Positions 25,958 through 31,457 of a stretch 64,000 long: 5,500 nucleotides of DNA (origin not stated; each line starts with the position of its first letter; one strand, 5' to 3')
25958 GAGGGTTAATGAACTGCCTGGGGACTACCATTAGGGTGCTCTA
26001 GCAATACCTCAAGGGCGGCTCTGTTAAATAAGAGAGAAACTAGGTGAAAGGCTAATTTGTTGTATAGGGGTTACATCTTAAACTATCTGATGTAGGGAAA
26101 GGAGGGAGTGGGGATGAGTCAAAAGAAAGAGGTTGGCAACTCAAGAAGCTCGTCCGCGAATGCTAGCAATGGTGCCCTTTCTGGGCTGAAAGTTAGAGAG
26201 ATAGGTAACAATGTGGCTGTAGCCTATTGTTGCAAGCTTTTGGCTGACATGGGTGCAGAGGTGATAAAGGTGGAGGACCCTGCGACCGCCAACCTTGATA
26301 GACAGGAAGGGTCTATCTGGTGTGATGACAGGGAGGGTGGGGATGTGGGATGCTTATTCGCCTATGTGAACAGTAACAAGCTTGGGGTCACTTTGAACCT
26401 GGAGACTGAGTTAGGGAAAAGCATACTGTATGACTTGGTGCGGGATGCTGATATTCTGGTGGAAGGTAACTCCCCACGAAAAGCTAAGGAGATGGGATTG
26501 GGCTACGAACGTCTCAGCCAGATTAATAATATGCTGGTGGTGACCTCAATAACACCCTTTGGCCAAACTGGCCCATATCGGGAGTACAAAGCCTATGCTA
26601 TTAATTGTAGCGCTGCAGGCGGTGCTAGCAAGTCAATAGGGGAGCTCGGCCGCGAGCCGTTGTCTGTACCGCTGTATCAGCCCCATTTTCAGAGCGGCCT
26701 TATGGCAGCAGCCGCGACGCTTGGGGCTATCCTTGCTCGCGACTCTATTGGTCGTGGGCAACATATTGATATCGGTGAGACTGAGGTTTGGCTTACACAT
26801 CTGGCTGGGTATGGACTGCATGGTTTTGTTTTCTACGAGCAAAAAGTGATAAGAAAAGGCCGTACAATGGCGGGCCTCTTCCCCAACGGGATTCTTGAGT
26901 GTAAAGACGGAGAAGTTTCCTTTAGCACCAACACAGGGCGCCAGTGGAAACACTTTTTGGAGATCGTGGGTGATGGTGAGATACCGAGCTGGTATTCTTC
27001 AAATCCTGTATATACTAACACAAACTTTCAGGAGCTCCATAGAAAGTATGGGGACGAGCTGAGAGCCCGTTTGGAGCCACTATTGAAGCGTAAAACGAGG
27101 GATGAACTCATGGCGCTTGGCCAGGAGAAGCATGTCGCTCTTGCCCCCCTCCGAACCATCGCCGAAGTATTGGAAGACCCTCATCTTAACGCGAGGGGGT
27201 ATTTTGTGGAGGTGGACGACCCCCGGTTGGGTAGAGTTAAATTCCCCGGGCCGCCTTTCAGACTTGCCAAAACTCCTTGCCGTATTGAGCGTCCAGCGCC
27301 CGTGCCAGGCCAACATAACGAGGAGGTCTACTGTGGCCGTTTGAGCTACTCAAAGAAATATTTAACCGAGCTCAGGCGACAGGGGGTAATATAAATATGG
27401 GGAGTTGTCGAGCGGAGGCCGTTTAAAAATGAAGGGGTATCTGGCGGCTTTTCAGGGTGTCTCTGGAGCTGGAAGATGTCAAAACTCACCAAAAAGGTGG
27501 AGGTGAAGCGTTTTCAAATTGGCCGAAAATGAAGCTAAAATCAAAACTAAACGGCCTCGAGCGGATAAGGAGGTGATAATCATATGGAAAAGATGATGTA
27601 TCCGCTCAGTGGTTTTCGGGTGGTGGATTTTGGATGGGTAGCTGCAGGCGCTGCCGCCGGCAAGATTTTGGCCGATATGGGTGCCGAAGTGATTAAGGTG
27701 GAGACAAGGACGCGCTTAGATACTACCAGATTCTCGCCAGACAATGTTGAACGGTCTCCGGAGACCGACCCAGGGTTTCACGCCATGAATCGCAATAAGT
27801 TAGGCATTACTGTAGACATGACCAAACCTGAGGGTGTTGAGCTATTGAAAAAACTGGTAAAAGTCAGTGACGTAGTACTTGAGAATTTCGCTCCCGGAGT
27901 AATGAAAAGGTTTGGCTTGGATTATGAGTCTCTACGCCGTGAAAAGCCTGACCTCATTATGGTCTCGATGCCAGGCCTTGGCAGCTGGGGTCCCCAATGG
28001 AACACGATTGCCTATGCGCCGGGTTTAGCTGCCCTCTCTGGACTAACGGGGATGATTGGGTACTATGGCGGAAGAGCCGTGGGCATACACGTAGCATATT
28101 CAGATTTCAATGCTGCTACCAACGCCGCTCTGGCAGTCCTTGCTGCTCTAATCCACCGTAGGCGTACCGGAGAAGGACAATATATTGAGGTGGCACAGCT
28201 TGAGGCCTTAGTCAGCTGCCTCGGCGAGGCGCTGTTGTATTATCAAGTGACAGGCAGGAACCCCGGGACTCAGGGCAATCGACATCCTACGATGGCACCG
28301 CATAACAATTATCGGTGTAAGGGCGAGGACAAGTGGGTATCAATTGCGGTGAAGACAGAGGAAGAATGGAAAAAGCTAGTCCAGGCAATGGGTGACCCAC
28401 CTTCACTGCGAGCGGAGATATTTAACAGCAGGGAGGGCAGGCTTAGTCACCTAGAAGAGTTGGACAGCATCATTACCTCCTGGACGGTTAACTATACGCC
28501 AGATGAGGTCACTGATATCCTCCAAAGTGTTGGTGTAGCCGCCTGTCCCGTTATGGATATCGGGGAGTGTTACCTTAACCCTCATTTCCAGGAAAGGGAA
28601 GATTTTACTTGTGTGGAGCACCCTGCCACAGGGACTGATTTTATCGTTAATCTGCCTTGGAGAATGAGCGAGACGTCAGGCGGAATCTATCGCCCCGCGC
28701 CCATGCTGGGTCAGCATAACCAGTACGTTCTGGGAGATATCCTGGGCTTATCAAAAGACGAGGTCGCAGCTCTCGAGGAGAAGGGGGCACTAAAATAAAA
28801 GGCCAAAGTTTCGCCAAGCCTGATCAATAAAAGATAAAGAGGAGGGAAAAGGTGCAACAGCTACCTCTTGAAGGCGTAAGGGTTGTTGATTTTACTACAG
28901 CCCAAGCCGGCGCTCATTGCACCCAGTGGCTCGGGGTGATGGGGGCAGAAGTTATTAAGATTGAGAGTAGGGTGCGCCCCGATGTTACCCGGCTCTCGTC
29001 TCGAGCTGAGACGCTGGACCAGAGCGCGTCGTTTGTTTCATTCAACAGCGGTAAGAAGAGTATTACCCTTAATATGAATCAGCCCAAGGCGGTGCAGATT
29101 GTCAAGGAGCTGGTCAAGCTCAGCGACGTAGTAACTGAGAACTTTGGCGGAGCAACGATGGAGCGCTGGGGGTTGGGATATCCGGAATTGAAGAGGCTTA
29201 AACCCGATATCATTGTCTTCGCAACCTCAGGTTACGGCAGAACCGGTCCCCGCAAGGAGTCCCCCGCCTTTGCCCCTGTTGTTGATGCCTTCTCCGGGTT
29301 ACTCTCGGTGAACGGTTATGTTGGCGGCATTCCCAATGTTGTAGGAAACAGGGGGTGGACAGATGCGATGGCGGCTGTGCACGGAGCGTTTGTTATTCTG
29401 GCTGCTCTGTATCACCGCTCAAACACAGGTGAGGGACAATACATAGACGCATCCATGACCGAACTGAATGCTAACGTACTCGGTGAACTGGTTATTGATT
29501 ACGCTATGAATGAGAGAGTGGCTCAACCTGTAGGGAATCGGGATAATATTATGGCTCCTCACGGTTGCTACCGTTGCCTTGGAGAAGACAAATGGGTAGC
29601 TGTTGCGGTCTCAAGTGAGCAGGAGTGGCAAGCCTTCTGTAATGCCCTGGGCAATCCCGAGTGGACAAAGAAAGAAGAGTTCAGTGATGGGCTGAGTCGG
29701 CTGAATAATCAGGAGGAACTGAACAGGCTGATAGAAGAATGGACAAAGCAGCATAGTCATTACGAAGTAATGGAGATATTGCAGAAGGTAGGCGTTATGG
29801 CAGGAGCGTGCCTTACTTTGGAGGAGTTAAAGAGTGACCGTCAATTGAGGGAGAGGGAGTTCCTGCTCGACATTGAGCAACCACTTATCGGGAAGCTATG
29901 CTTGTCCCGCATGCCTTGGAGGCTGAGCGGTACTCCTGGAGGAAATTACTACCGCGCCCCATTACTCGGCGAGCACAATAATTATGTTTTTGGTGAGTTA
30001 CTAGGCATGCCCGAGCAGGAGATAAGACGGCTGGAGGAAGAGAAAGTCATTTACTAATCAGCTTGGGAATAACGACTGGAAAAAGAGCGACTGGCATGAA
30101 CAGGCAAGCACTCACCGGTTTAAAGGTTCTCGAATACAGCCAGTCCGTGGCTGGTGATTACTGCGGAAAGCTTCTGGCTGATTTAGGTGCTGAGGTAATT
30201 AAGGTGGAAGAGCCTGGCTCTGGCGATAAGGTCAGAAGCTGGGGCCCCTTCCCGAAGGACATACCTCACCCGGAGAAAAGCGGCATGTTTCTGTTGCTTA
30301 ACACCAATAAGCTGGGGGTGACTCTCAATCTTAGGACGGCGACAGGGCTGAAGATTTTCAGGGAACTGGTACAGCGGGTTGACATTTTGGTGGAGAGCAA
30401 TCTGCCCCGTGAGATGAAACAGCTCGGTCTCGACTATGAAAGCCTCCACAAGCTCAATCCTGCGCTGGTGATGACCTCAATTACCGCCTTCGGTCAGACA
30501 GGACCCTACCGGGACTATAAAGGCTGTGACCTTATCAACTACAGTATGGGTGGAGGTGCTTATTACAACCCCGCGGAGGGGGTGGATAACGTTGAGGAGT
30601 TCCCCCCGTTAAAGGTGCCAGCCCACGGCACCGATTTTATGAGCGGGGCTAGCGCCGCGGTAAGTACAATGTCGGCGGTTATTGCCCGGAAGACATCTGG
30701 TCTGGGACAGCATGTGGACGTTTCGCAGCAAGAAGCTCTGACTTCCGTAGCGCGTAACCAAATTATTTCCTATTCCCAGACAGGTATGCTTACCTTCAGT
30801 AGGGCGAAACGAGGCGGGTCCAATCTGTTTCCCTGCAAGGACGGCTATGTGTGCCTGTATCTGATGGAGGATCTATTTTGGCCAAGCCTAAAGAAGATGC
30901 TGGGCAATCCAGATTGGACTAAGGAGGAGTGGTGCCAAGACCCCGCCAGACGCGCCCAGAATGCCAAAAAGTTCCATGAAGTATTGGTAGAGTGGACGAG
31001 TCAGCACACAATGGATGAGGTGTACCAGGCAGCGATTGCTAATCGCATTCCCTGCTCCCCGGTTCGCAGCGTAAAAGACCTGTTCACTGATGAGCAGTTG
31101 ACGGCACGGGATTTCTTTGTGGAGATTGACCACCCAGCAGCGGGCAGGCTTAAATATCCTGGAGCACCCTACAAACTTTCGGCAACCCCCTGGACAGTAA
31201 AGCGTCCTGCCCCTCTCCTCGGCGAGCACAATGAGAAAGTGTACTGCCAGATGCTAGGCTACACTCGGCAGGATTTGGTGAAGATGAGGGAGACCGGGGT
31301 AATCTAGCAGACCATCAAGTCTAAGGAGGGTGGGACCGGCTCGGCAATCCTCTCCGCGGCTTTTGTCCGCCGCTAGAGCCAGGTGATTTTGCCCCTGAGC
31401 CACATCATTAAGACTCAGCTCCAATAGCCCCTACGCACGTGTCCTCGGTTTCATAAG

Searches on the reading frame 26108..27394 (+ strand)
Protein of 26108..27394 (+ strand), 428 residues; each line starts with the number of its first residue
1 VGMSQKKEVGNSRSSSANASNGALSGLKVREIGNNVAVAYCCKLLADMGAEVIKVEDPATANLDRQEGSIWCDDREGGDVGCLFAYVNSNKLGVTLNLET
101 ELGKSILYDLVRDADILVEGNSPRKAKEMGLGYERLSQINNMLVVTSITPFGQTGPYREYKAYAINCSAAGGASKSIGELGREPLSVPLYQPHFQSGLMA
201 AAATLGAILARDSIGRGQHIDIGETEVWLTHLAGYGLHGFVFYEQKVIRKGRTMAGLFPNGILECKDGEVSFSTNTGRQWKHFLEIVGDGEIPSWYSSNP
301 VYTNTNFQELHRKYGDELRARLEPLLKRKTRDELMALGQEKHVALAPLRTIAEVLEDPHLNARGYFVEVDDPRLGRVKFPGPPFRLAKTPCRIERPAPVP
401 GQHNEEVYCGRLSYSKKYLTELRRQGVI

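Call 12: search_protein_families(library=pfam, proteins=[window:26108-27394:+], max_evalue=0.00001)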
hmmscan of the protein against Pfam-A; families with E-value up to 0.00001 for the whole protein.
window:26108-27394:+ (428 aa): 1 family
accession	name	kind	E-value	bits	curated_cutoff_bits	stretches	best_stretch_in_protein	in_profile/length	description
PF02515.22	CoA_transf_3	-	3.6e-84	283.4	23.3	1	24-404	1-366/366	CoA-transferase family III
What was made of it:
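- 26108..31307 (+): Four tandem family III CoA-transferase genes, convergent with the SRE operon (context; functional link inferred). PF02515 E 1e-84 to 1e-107 (call 12).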

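Call 41: search_protein_families(library=ncbifam, proteins=[window:26108-27394:+], max_evalue=1e-10)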
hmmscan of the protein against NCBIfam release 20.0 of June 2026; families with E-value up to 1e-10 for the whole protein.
window:26108-27394:+ (428 aa): 7 families
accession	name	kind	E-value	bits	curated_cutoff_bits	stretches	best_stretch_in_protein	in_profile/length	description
NF003809.0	PRK05398.1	subfamily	5.5e-51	173.4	442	1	22-428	3-416/416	formyl-CoA transferase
NF052585.1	SucGlutTfsCaiB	equivalog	5.5e-50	170.1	750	1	20-408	4-385/394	succinate--glutarate CoA-transferase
TIGR03253.1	oxalate_frc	equivalog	2.7e-47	161.4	504.2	1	23-428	3-416/416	formyl-CoA transferase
NF041294.1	Scnl_mescCoAtase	equivalog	7.4e-43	147.1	700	1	22-407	2-379/381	succinyl-CoA:mesaconate CoA-transferase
NF002914.1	PRK03525.1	equivalog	1.5e-33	116.3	413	1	20-428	6-397/400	L-carnitine CoA-transferase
NF008511.0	PRK11430.1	equivalog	1.2e-32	113.5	522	1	17-388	3-355/381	CoA:oxalate CoA-transferase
TIGR04253.1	mesacon_CoA_iso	equivalog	2.5e-16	59.7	725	1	22-427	1-399/403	2-methylfumaryl-CoA isomerase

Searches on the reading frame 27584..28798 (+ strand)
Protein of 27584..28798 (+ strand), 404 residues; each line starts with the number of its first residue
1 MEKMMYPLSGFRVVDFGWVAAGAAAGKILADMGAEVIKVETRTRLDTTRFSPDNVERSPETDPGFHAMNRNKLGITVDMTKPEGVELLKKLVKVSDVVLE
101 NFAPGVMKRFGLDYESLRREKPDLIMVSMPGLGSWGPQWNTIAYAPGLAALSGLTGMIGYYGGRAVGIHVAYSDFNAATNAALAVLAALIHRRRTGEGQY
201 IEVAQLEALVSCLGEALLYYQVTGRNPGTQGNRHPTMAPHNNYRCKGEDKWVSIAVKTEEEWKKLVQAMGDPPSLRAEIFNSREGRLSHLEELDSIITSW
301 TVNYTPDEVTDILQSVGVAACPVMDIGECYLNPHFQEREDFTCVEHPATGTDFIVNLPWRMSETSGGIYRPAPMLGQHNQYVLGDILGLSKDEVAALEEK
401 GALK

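Call 12: search_protein_families(library=pfam, proteins=[window:27584-28798:+], max_evalue=0.00001)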
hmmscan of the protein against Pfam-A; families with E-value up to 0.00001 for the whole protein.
window:27584-28798:+ (404 aa): 1 family
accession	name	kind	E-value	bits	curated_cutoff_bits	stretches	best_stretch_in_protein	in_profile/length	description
PF02515.22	CoA_transf_3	-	1.7e-107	360.2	23.3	1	8-379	1-366/366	CoA-transferase family III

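Call 41: search_protein_families(library=ncbifam, proteins=[window:27584-28798:+], max_evalue=1e-10)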
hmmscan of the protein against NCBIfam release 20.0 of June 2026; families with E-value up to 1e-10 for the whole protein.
window:27584-28798:+ (404 aa): 7 families
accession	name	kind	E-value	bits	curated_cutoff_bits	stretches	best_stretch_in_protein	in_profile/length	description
NF052585.1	SucGlutTfsCaiB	equivalog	1.1e-66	225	750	1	4-386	4-388/394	succinate--glutarate CoA-transferase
NF003809.0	PRK05398.1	subfamily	8.3e-63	212.4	442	2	5-210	2-205/416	formyl-CoA transferase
NF041294.1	Scnl_mescCoAtase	equivalog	1.1e-62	212.3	700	1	6-383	2-380/381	succinyl-CoA:mesaconate CoA-transferase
TIGR03253.1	oxalate_frc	equivalog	1.6e-59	201.7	504.2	2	7-209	3-203/416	formyl-CoA transferase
NF008511.0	PRK11430.1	equivalog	1.5e-42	146.1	522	1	6-339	8-336/381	CoA:oxalate CoA-transferase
NF002914.1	PRK03525.1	equivalog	1.1e-31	110.1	413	1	7-404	9-398/400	L-carnitine CoA-transferase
TIGR04253.1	mesacon_CoA_iso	equivalog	1.2e-27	96.9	725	1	8-401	3-398/403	2-methylfumaryl-CoA isomerase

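Call 42: search_solved_structures(query=window:27584-28798:+, max_evalue=1e-20)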
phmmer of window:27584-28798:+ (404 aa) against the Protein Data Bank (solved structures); distinct sequences matched with E-value up to 1e-20: 34.
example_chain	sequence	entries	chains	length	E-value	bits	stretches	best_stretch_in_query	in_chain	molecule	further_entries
9fn0_B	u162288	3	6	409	4.3e-62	213.3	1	7-397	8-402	Subunit of Benzylsuccinate CoA-transferase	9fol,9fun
4ed9_A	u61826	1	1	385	1.8e-51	178.4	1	6-339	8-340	CAIB/BAIF family protein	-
10uh_A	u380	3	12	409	2.6e-50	174.6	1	6-401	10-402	Formyl-coenzyme a transferase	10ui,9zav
1pqy_A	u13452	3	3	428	2.6e-43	151.5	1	5-403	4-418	Hypothetical protein yfdW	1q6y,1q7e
1pt5_A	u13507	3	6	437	2.6e-43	151.5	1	4-402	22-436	Hypothetical protein yfdW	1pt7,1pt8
9br6_A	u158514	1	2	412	4.5e-42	147.4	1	5-392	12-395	Succinate--hydroxymethylglutarate CoA-transferase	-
9br7_A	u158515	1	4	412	6.6e-42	146.9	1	5-392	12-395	Succinate--hydroxymethylglutarate CoA-transferase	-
2vjo_A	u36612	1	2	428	3.2e-38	134.8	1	5-213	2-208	FORMYL-COENZYME A TRANSFERASE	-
3ubm_A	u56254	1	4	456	3.3e-38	134.7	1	6-211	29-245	Formyl-CoA:oxalate CoA-transferase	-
2vjq_A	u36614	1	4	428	5.5e-38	134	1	5-212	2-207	FORMYL-COENZYME A TRANSFERASE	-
2vjp_A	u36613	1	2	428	9.2e-38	133.2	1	5-213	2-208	FORMYL-COENZYME A TRANSFERASE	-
1p5h_A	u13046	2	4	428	1.1e-37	132.9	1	5-212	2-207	Formyl-coenzyme A transferase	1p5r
2vjn_A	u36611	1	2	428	1.3e-37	132.8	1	5-213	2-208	FORMYL-COENZYME A TRANSFERASE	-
2vjk_A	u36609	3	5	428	1.5e-37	132.5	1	5-213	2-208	FORMYL-COENZYME A TRANSFERASE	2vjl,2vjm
1t4c_A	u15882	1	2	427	3e-37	131.6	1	7-213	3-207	Formyl-CoA:oxalate CoA-transferase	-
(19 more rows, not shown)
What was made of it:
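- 26108..31307 (+): The best PDB hit for the second one is a benzylsuccinate CoA-transferase subunit, 9fn0_B, E 4e-62 (call 42).
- Closest known: X-succinate synthases. Same: Neighbouring family III CoA-transferases match the benzylsuccinate CoA-transferase best (call 42).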

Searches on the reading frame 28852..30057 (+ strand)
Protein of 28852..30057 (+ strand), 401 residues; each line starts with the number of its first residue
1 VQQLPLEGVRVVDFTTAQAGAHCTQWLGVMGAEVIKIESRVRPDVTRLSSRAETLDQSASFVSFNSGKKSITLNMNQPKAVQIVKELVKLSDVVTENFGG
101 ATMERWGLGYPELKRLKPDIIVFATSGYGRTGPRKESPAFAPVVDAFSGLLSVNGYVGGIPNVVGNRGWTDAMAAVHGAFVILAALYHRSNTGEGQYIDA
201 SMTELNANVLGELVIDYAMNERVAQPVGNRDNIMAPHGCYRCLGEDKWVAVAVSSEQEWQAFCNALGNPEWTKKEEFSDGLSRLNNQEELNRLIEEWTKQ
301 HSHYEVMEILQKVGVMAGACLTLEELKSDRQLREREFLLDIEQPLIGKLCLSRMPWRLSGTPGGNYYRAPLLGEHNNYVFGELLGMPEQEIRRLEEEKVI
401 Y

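Call 12: search_protein_families(library=pfam, proteins=[window:28852-30057:+], max_evalue=0.00001)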
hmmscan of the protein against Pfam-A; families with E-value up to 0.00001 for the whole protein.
window:28852-30057:+ (401 aa): 1 family
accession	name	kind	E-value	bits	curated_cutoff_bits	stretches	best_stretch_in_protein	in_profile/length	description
PF02515.22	CoA_transf_3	-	7.5e-106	354.8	23.3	1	6-376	1-366/366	CoA-transferase family III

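Call 41: search_protein_families(library=ncbifam, proteins=[window:28852-30057:+], max_evalue=1e-10)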
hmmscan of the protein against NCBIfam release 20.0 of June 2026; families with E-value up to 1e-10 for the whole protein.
window:28852-30057:+ (401 aa): 7 families
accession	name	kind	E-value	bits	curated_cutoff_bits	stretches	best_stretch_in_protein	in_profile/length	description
NF003809.0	PRK05398.1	subfamily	3.7e-76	256.3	442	2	4-208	3-206/416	formyl-CoA transferase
TIGR03253.1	oxalate_frc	equivalog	8e-76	255.4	504.2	1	5-400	3-416/416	formyl-CoA transferase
NF041294.1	Scnl_mescCoAtase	equivalog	8.9e-62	209.4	700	1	6-379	4-379/381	succinyl-CoA:mesaconate CoA-transferase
NF052585.1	SucGlutTfsCaiB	equivalog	6.2e-57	193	750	1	2-383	4-388/394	succinate--glutarate CoA-transferase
NF008511.0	PRK11430.1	equivalog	5.5e-51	173.8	522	1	5-340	9-340/381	CoA:oxalate CoA-transferase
NF002914.1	PRK03525.1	equivalog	1.8e-31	109.5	413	1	5-398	9-395/400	L-carnitine CoA-transferase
TIGR04253.1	mesacon_CoA_iso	equivalog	3.1e-22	79.1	725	1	6-400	3-400/403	2-methylfumaryl-CoA isomerase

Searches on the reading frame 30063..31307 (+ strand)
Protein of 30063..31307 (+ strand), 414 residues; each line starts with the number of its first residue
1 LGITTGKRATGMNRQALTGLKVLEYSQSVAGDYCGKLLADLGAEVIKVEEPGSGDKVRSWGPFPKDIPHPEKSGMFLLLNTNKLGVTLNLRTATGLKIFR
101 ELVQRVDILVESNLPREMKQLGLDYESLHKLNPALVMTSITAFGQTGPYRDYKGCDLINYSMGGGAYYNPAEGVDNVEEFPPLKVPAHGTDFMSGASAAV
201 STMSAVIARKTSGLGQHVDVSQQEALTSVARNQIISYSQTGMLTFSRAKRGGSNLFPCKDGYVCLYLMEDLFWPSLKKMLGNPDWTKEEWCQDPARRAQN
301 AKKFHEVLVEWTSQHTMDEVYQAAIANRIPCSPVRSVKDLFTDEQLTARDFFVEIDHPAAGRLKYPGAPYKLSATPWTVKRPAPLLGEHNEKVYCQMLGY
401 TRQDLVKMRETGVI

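Call 12: search_protein_families(library=pfam, proteins=[window:30063-31307:+], max_evalue=0.00001)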
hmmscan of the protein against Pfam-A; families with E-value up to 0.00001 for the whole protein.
window:30063-31307:+ (414 aa): 1 family
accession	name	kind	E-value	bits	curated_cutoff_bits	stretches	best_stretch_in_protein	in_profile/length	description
PF02515.22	CoA_transf_3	-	1.4e-102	344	23.3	1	17-390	1-366/366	CoA-transferase family III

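Call 41: search_protein_families(library=ncbifam, proteins=[window:30063-31307:+], max_evalue=1e-10)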
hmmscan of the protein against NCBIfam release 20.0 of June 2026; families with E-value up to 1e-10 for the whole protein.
window:30063-31307:+ (414 aa): 7 families
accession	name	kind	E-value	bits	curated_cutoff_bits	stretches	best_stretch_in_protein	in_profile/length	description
NF003809.0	PRK05398.1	subfamily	4.8e-70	236.2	442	2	14-232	2-210/416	formyl-CoA transferase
TIGR03253.1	oxalate_frc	equivalog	1.9e-67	227.8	504.2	2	15-233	2-210/416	formyl-CoA transferase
NF052585.1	SucGlutTfsCaiB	equivalog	4e-64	216.6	750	1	14-396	5-387/394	succinate--glutarate CoA-transferase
NF041294.1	Scnl_mescCoAtase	equivalog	1.4e-62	212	700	1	15-393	2-379/381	succinyl-CoA:mesaconate CoA-transferase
NF008511.0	PRK11430.1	equivalog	6.6e-40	137.4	522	1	16-393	9-375/381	CoA:oxalate CoA-transferase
NF002914.1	PRK03525.1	equivalog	3.3e-32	111.9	413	1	16-414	9-397/400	L-carnitine CoA-transferase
TIGR04253.1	mesacon_CoA_iso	equivalog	5.5e-20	71.7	725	1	17-413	3-399/403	2-methylfumaryl-CoA isomerase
